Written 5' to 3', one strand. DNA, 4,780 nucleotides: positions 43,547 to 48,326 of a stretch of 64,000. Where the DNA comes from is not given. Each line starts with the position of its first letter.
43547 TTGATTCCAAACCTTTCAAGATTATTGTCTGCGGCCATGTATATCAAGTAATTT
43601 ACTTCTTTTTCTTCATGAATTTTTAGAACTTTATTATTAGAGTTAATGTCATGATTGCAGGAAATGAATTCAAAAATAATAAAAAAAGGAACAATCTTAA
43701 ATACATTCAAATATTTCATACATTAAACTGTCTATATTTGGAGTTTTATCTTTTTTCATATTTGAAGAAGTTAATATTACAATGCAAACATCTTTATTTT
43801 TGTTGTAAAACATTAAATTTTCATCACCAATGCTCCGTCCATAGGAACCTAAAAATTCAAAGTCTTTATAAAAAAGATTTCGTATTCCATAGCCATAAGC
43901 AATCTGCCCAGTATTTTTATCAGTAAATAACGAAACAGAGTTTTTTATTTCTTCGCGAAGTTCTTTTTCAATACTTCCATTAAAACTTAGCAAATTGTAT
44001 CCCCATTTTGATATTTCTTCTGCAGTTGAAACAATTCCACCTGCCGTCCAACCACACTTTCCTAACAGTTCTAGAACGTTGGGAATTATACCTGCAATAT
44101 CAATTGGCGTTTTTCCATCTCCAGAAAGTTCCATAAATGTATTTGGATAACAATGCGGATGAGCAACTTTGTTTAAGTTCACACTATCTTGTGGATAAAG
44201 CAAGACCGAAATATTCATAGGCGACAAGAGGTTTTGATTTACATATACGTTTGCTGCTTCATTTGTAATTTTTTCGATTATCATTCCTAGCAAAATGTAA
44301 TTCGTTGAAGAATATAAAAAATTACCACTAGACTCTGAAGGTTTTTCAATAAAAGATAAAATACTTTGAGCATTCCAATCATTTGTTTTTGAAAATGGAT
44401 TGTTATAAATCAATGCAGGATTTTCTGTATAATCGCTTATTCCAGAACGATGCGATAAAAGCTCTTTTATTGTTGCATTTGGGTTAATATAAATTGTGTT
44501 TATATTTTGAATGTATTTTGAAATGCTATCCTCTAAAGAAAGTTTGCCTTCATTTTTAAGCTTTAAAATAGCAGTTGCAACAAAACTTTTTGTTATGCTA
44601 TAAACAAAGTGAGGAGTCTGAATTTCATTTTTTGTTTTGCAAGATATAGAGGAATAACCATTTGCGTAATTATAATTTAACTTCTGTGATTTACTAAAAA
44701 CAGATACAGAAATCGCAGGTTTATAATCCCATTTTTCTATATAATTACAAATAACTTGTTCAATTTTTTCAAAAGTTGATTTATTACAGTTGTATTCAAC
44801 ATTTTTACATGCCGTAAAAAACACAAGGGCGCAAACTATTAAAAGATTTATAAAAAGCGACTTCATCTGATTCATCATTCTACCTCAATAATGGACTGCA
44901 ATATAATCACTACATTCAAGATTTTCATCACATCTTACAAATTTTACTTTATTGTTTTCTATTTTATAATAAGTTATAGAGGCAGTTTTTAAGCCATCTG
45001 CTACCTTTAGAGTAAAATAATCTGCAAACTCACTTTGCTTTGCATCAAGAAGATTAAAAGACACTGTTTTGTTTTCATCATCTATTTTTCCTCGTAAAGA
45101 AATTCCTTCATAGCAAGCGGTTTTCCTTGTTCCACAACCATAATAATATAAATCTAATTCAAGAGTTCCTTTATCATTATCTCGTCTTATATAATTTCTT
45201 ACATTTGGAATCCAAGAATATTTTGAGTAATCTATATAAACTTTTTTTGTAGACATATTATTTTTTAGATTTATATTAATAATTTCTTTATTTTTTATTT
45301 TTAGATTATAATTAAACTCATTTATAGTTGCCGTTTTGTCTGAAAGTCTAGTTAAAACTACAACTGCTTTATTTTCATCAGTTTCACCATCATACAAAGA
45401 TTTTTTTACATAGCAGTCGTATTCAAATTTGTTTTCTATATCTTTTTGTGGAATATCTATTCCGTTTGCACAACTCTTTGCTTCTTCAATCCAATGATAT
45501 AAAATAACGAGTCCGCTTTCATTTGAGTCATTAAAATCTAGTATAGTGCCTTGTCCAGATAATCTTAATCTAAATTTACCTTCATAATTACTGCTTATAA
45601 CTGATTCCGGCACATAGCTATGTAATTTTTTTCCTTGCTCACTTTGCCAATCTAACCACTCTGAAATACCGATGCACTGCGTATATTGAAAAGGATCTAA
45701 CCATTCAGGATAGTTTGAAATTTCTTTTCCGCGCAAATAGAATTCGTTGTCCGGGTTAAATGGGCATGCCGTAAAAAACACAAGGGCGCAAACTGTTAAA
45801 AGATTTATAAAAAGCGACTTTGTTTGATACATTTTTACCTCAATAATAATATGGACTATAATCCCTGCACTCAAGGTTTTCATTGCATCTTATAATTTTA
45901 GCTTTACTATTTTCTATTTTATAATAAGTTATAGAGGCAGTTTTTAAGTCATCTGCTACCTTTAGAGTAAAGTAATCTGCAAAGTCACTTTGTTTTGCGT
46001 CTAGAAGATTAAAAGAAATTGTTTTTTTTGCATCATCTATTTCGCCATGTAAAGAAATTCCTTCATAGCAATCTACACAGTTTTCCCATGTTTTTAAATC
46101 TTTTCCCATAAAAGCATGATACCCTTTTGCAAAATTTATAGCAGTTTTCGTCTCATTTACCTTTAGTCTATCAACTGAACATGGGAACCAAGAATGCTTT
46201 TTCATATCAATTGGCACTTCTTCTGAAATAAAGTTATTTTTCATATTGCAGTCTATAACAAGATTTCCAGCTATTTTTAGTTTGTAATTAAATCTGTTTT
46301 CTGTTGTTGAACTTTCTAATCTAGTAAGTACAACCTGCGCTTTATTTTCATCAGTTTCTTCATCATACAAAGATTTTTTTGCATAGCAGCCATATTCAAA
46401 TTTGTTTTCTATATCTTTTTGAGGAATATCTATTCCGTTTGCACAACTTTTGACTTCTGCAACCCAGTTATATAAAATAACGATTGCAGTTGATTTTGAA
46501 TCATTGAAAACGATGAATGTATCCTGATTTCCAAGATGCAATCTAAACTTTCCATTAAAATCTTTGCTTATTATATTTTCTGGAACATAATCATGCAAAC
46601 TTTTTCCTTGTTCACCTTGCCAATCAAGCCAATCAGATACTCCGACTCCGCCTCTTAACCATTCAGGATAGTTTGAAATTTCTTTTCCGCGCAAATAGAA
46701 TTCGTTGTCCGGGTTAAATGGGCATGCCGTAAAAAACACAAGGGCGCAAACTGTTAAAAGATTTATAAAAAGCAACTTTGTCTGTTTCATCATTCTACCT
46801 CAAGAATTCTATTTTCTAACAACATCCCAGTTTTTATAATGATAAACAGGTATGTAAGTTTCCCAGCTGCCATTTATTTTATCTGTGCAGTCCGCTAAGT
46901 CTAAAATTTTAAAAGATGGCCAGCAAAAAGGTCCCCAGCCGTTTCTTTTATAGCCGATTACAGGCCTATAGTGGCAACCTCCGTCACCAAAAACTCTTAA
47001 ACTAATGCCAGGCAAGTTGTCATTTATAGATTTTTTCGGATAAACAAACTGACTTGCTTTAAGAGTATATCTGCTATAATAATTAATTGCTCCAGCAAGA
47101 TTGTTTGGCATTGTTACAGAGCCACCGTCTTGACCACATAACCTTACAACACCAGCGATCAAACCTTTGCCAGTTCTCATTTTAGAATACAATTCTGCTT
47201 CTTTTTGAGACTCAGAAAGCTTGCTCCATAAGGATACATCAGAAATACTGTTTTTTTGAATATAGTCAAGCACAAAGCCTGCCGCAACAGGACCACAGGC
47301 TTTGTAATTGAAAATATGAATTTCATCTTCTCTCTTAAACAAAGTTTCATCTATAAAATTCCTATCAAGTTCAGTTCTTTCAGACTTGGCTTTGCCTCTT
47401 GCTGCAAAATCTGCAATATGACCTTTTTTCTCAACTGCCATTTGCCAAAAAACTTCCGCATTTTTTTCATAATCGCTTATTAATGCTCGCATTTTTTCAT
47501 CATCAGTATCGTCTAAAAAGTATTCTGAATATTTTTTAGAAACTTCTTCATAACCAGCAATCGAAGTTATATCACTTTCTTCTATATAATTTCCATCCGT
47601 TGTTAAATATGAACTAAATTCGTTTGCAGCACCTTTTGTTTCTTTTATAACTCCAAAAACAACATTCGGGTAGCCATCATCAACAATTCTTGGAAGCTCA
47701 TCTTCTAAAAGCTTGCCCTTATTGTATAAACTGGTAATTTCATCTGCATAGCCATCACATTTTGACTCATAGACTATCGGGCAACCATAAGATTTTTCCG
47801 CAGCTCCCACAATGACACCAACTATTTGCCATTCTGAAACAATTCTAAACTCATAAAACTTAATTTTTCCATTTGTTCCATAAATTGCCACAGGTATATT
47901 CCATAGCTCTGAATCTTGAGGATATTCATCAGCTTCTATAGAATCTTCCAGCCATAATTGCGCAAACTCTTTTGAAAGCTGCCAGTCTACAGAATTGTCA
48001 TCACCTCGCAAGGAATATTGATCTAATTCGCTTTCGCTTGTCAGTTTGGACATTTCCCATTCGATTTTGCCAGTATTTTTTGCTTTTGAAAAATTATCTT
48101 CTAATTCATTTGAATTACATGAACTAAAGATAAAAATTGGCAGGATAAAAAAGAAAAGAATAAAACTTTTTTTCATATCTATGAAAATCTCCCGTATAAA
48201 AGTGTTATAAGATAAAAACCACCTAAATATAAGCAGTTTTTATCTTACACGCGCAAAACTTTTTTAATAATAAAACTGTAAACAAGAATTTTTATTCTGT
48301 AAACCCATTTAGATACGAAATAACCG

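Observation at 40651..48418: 7.8-kb lipoprotein/peptidase cassette bracketed by mirrored inverted arms of about 0.25 kb, with no recombinase in the window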

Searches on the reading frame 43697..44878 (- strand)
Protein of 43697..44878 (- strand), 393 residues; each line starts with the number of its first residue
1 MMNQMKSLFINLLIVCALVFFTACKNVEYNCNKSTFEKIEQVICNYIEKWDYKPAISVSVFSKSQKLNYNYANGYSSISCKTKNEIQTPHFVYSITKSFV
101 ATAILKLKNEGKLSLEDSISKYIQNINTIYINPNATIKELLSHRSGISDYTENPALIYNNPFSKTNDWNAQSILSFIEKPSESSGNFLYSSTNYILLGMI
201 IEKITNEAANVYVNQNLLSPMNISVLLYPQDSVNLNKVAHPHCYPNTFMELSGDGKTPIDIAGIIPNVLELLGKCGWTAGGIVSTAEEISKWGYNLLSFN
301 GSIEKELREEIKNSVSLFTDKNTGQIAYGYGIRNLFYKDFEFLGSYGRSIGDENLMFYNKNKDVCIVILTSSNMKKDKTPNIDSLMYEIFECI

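Call 10: search_protein_families(library=pfam, proteins=[window:43697-44878:-], max_evalue=0.01)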
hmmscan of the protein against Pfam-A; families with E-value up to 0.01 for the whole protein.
window:43697-44878:- (393 aa): 1 family
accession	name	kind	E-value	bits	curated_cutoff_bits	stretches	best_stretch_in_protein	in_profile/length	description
PF00144.29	Beta-lactamase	-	3.9e-32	112.2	27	1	55-374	16-312/329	Beta-lactamase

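Call 54: search_protein_families(library=ncbifam, proteins=[window:43697-44878:-], max_evalue=0.01)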
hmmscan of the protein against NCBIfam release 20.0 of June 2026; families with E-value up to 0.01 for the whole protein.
window:43697-44878:- (393 aa): 20 families
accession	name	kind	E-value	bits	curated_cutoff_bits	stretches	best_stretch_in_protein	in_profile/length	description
NF002968.0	PRK03642.1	equivalog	1.2e-12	47.4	385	1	69-228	74-242/432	penicillin binding protein PBP4B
NF041663.1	ampC_Sliq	exception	9.4e-08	31.3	860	1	38-221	27-197/378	cephalosporin-hydrolyzing class C beta-lactamase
NF007943.0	PRK10662.1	equivalog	2.6e-07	29.6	266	1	12-222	9-218/380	D-alanyl-D-alanine-carboxypeptidase/endopeptidase AmpH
NF045925.1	3-sucCA_synth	equivalog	4.1e-07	28.8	800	1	90-224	83-209/498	3-succinylated cholic acid synthase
NF000397.2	blaACC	exception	5e-07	29.1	850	1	12-231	6-215/385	ACC family cephalosporin-hydrolyzing class C beta-lactamase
NF000423.2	blaSRT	exception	5.4e-07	29.1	860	1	37-223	26-199/378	SRT/SST family class C beta-lactamase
NF033085.1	bla_class_C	equivalog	1.5e-06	27.3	415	1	53-222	21-179/356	class C beta-lactamase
NF000425.2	blaADC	exception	1.8e-06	27.4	800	1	10-133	6-127/383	ADC family extended-spectrum class C beta-lactamase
NF052559.1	MthAcHydAcmB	equivalog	5e-06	25.5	550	1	39-130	10-100/391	methyl acetate hydrolase AcmB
NF038269.1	lipase_LipE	equivalog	5.2e-06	25.8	750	1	81-151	79-148/407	lipase LipE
NF009622.0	PRK13128.1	equivalog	8.2e-06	24.6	443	1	56-223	25-187/518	D-aminopeptidase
NF052353.1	EstBLacLipLMycb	equivalog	4e-05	22.7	650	1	73-150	58-134/420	esterase/beta-lactamase LipL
NF033698.1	blaCSA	exception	0.00015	20.9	884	1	56-221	42-195/375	CSA family class C beta-lactamase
NF033406.1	blaMCA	exception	0.00017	20.7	750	1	2-146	2-143/390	MCA family class C beta-lactamase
NF033159.0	blaPAC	exception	0.00026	19.9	850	1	39-222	31-201/380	PAC family class C beta-lactamase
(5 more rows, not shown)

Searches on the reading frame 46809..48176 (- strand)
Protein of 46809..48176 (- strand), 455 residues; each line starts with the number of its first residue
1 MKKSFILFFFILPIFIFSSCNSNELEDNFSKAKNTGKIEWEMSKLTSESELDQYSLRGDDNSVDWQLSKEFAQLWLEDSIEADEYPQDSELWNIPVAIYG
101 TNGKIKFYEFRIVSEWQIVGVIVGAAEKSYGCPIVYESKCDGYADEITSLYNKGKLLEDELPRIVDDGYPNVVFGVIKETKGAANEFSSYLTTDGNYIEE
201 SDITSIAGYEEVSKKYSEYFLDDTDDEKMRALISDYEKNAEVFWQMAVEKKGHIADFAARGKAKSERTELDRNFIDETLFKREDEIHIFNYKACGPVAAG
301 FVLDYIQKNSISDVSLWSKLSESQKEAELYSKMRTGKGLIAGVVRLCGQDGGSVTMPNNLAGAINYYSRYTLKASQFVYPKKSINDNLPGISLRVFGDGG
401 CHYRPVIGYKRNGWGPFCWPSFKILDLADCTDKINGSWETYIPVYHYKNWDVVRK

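Call 10: search_protein_families(library=pfam, proteins=[window:46809-48176:-], max_evalue=0.01)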
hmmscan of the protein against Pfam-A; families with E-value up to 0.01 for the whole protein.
window:46809-48176:- (455 aa): 0 families

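Call 54: search_protein_families(library=ncbifam, proteins=[window:46809-48176:-], max_evalue=0.01)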
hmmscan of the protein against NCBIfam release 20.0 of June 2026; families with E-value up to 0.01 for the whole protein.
window:46809-48176:- (455 aa): 1 family
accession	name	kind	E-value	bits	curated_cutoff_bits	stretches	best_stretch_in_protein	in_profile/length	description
NF053772.1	BSAP5b_fam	equivalog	0.0069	15.7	380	0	1-94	1-91/418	BSAP5b family pore-forming toxin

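Call 55: search_solved_structures(query=window:46809-48176:-, max_evalue=1)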
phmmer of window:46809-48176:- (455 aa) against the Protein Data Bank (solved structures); distinct sequences matched with E-value up to 1: 0.
